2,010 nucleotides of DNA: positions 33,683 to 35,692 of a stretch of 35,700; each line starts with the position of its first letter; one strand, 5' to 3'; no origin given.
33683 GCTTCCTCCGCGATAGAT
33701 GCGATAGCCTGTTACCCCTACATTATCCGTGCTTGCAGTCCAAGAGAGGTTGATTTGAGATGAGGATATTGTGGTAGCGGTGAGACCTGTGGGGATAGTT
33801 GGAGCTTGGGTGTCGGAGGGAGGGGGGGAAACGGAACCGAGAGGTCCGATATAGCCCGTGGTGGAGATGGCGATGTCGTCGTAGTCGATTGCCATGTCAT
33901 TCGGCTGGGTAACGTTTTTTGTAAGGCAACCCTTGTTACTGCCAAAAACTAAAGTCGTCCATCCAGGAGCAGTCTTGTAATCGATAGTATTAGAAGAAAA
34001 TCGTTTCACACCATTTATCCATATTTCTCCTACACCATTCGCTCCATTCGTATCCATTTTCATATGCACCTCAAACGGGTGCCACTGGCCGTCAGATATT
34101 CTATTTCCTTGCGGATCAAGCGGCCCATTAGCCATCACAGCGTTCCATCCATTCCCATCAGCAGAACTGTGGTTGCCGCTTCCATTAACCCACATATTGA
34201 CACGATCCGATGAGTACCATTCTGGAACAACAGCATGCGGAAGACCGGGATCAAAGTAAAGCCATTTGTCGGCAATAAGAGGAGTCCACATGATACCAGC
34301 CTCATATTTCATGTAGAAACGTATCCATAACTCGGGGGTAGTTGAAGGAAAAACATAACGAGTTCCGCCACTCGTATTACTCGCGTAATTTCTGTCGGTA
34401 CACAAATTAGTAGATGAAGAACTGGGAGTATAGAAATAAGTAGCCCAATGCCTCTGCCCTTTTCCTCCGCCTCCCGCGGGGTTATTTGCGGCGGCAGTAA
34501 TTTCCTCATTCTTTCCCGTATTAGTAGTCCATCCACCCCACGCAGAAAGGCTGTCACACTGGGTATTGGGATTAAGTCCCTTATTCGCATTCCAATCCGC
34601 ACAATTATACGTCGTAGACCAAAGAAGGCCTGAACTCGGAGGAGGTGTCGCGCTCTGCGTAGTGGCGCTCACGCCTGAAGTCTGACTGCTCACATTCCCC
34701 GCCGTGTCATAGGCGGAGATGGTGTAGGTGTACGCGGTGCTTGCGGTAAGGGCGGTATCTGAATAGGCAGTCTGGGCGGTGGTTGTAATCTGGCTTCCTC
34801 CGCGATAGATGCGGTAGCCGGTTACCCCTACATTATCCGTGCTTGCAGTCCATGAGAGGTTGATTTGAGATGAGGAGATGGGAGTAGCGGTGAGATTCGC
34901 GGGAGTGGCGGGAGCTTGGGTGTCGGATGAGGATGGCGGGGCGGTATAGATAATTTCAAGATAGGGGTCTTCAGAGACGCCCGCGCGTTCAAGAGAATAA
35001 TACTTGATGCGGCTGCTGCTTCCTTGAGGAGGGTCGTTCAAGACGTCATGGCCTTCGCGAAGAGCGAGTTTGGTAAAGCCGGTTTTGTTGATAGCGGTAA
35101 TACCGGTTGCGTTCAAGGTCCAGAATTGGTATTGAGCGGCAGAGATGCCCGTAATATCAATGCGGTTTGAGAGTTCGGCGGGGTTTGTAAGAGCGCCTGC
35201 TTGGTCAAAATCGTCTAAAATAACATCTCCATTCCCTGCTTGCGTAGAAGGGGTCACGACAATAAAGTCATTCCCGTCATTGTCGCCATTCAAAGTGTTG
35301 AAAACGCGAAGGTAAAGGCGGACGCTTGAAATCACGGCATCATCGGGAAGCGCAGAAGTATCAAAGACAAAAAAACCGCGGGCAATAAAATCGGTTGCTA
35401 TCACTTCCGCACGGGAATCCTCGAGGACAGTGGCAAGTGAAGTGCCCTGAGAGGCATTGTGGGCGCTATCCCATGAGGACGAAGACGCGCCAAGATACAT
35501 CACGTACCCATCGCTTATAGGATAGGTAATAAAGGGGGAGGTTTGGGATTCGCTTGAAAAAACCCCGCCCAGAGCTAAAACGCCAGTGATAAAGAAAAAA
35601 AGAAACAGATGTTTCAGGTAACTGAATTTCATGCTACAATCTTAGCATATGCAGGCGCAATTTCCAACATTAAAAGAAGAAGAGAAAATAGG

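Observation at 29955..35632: Self-contained cohesin-dockerin operon: one dockerin-tagged giant protein plus two cohesin anchors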

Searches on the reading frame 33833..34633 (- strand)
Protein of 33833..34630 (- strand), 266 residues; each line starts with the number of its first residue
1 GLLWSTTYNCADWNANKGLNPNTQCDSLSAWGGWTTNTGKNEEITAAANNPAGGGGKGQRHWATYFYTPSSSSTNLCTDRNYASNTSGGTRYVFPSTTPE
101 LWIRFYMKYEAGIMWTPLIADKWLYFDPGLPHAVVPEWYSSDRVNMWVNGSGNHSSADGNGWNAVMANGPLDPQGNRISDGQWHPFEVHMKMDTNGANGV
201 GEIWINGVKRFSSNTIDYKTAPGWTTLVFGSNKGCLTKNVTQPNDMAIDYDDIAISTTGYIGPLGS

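Call 19: find_homologous_proteins(query=window:33833-34630:-, max_evalue=0.001)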
Query seq(266 aa) (266 aa): 111 proteins with E <= 0.001 among 372 candidates.
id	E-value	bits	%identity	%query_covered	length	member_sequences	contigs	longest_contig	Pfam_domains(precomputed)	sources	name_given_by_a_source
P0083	1.4e-77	279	54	99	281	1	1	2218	-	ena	-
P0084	1.1e-62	231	49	97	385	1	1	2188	PF14099.14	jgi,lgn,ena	-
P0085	1.5e-62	230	48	99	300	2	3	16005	-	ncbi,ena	-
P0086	2.6e-62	229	47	99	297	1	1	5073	PF14099.14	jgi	jgi:hypothetical protein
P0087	2.6e-60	223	47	97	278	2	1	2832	-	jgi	jgi:hypothetical protein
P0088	2.7e-59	219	44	99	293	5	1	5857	-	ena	-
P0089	1.3e-58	217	49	99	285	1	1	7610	-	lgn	-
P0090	3.6e-58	216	46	99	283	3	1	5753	-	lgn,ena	-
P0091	3.9e-58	216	43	99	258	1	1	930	PF14099.14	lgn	-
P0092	6.1e-58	215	44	98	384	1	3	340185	PF00041.28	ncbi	-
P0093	4.5e-57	212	45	98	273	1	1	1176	PF14099.14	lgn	-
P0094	1.8e-56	210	48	98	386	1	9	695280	PF00041.28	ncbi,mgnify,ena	ncbi:MAG: fibronectin type III domain-containing protein [Patescibacteria group bacterium]|mgnify:FL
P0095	4.1e-56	209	44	98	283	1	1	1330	-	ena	-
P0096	1.3e-55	207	44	99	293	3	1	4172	-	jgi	jgi:hypothetical protein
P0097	3.3e-55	206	43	99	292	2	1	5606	-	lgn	-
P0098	4.4e-55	206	44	99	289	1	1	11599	PF14099.14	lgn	-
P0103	1.4e-52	197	48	78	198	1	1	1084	PF14099.14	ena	-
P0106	6.0e-50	189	43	99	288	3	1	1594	PF14099.14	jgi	jgi:hypothetical protein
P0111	1.6e-48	184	41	99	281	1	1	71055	PF14099.14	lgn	-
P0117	5.4e-46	176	42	99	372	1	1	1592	PF14099.14,PF18998.7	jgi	-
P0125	4.4e-44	169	40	99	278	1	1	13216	PF14099.14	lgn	-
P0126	9.2e-44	168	39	99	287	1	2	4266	PF14099.14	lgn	-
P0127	6.9e-43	165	40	99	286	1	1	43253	PF14099.14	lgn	-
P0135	3.7e-38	150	41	99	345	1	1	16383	PF14099.14,PF00041.28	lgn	-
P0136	1.3e-37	148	37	100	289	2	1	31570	PF14099.14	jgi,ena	-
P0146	1.9e-34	138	40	98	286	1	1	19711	PF14099.14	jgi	-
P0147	2.1e-34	138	38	99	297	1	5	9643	PF14099.14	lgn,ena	-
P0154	3.8e-32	130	35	99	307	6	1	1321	PF14099.14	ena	-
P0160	2.3e-30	124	35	99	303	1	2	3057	PF14099.14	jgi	jgi:hypothetical protein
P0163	5.6e-29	120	34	100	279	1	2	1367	PF14099.14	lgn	-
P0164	8.0e-29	119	33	98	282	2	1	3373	PF14099.14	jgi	jgi:hypothetical protein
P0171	1.5e-27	115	36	99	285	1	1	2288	PF14099.14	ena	-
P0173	1.2e-26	112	35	100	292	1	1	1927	PF21294.5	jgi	jgi:hypothetical protein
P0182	1.8e-22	98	32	98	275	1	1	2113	PF14099.14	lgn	-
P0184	1.4e-21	96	34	68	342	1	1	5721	PF14099.14,PF00041.28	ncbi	-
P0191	2.8e-15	75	38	44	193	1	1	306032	PF00404.25,PF14099.14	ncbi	-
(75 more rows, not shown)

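Call 21: search_solved_structures(query=A1, max_evalue=10, show_alignments=2)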
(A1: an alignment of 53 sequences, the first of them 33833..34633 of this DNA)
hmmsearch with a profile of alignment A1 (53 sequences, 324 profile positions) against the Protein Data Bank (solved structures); distinct sequences matched with E-value up to 10: 3.
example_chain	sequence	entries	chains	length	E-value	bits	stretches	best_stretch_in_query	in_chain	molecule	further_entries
1a4e_A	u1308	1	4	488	0.098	15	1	157-238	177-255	CATALASE A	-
3zyp_A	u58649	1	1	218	0.17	14.2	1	188-262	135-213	CIP1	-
1b09_A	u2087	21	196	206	1.3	11.2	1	196-222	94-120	PROTEIN (C-REACTIVE PROTEIN) | C-REACTIVE PROTEIN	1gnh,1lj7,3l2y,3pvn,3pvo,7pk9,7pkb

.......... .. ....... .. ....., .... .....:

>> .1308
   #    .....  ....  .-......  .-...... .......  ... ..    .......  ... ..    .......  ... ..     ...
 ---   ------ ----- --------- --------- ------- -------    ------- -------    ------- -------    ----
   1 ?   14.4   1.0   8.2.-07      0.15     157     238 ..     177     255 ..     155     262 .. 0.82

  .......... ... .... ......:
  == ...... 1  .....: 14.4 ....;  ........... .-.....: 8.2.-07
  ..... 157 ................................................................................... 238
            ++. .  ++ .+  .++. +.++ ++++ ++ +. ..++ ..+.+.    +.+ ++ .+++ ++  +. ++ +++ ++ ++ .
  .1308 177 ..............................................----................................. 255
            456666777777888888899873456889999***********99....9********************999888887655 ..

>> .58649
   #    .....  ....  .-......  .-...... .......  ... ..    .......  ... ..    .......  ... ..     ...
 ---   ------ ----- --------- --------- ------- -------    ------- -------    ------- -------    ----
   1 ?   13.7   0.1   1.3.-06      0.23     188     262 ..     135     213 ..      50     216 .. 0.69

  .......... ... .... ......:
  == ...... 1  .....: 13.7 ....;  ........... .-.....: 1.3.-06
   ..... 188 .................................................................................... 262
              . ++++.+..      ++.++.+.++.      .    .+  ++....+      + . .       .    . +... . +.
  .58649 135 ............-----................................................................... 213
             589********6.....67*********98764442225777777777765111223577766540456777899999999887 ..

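Call 25: predict_structure(alignment_id=A1)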
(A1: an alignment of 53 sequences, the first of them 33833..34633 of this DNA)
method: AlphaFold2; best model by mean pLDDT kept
length: 267 residues; sequences in the alignment: 53
mean_pLDDT: 88.6   pTM: 0.89
mean pLDDT of the five models: 88.6, 87.5, 87.2, 86.2, 85.4
residues with pLDDT >= 90: 174; 70-90: 61; 50-70: 31; < 50: 1
segments of 3 or more residues with pLDDT < 50: none
pLDDT, mean of each block of 10 residues (from residue 1): 88 78 73 88 95 91 80 60 74 95 98 87 92 94 95 97 97 93 98 94 98 97 92 75 82 97 83
secondary structure, 60 per line:
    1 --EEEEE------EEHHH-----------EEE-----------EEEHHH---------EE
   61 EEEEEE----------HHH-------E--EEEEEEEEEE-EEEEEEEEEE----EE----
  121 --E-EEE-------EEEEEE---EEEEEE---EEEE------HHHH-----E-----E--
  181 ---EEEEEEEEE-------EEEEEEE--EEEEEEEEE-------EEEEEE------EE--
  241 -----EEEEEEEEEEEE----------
elements in order: E3-7 E30-32 E44-46 E59-66 E90-99 E101-110 E125-127 E135-140 E144-149 E153-156 H163-166 E184-192 E200-206 E209-217 E225-230 E246-257

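Call 31: fold_search(model_id=the predicted structure, library=pdb)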
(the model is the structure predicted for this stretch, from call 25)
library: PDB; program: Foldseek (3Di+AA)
matches with E <= 10: 1206; with E <= 0.001: 141
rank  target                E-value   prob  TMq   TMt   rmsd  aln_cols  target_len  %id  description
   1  6kcv_A                1.6e-08  1.00  0.53  0.58   8.4       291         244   13  Structure of alginate lyase Aly36B mutant K143A/Y185A in complex with alginate tetrasaccharide (released 2020-06-24)
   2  6kzk_A                2.4e-08  1.00  0.54  0.59   7.2       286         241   14  Structure of alginate lyase Aly36B mutant K143A/M171A in complex with alginate trisaccharide (released 2020-09-23)
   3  6kcw                  2.4e-08  1.00  0.53  0.57   8.0       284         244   14  Structure of alginate lyase Aly36B (released 2020-06-24)
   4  8q2a_A                1.4e-07  1.00  0.58  0.65   6.2       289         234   11  TtX122B - A domain of unknown function from the Teredinibacter turnerae protein TERTU_2913 (released 2024-03-13)
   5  8q2a_C                3.7e-07  1.00  0.49  0.56   8.0       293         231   12  TtX122B - A domain of unknown function from the Teredinibacter turnerae protein TERTU_2913 (released 2024-03-13)
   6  2zzj                  8.0e-07  1.00  0.48  0.53   5.4       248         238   12  Crystal structure of endo-beta-1,4-glucuronan lyase from fungus Trichoderma reesei (released 2009-05-05)
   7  3gne_A                1.0e-06  1.00  0.42  0.46  11.1       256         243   10  Crystal structure of alginate lyase vAL-1 from Chlorella virus (released 2009-10-20)
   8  8q29_A                1.2e-06  1.00  0.47  0.51   6.5       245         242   11  TtX122A - A domain of unknown function from the Teredinibacter turnerae protein TERTU_3803 (released 2024-03-13)
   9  8q28_B                1.6e-06  1.00  0.50  0.55   7.8       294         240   12  Se-Met labelled TtX122A - A domain of unknown function from the Teredinibacter turnerae protein TERTU_3803 (released 2024-03-13)
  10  3zyp                  3.0e-06  1.00  0.46  0.55   7.1       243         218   13  Cellulose induced protein, Cip1 (released 2012-09-12)
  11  3r4s_A                3.7e-06  1.00  0.47  0.31   7.3       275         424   13  Cell entry of botulinum neurotoxin type C is dependent upon interaction with two ganglioside molecules (released 2011-06-08)
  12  8q28_A                4.6e-06  1.00  0.50  0.55   7.6       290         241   11  Se-Met labelled TtX122A - A domain of unknown function from the Teredinibacter turnerae protein TERTU_3803 (released 2024-03-13)
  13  3a0n                  6.0e-06  1.00  0.47  0.51  10.3       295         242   12  Crystal structure of D-glucuronic acid-bound alginate lyase vAL-1 from Chlorella virus (released 2009-10-20)
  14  4isr_C                6.6e-06  1.00  0.47  0.32   6.4       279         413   10  Binding domain of Botulinum neurotoxin DC in complex with rat synaptotagmin II (released 2013-08-14)
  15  3n7m                  7.0e-06  1.00  0.46  0.31   7.6       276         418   10  Crystal structure of W1252A mutant of HCR D/C VPI 5995 (released 2010-09-08)
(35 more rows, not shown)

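Call 87: search_protein_families(library=pfam, alignment_id=A1, max_evalue=0.01)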
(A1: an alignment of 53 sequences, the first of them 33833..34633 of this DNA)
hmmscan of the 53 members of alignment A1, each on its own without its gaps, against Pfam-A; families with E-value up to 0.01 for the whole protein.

A. member 1, window:33833-34633:- (267 aa): 1 family
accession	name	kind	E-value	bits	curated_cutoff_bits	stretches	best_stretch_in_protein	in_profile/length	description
PF14099.13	Polysacc_lyase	-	0.00052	20.4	29.9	1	179-218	140-178/210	Polysaccharide lyase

B. families by the number of members that match (of 53 scanned): 5 families
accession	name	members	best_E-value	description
PF14099.13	Polysacc_lyase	22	3.3e-09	Polysaccharide lyase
PF21294.4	Polysacc_lyase_14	5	2.1e-06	Polysaccharide lyase 14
PF00041.27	fn3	2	2e-11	Fibronectin type III domain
PF25788.1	Ig_Rha78A_N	2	0.00085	Rha78A-like, N-terminal immunoglobulin domain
PF18370.7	RGI_lyase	1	0.00085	Rhamnogalacturonan I lyases beta-sheet domain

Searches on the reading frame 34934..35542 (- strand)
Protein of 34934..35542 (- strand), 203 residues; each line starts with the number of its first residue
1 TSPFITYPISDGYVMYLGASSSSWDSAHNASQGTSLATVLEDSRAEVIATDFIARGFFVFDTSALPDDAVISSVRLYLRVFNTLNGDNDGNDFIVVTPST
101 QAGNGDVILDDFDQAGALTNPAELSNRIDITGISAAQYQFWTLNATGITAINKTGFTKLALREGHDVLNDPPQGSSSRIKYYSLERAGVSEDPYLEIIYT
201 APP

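Call 85: search_solved_structures(query=window:34934-35542:-, max_evalue=10, show_alignments=2)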
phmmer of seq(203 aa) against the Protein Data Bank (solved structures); distinct sequences matched with E-value up to 10: 3.
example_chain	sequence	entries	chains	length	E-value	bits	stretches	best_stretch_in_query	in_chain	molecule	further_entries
3w6s_A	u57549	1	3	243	0.46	13.4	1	18-73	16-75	MPR1 protein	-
3w91_A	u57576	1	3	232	0.51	13.3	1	19-73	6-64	MPR1 protein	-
3w6x_A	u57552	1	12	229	0.68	12.9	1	20-73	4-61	MPR1 protein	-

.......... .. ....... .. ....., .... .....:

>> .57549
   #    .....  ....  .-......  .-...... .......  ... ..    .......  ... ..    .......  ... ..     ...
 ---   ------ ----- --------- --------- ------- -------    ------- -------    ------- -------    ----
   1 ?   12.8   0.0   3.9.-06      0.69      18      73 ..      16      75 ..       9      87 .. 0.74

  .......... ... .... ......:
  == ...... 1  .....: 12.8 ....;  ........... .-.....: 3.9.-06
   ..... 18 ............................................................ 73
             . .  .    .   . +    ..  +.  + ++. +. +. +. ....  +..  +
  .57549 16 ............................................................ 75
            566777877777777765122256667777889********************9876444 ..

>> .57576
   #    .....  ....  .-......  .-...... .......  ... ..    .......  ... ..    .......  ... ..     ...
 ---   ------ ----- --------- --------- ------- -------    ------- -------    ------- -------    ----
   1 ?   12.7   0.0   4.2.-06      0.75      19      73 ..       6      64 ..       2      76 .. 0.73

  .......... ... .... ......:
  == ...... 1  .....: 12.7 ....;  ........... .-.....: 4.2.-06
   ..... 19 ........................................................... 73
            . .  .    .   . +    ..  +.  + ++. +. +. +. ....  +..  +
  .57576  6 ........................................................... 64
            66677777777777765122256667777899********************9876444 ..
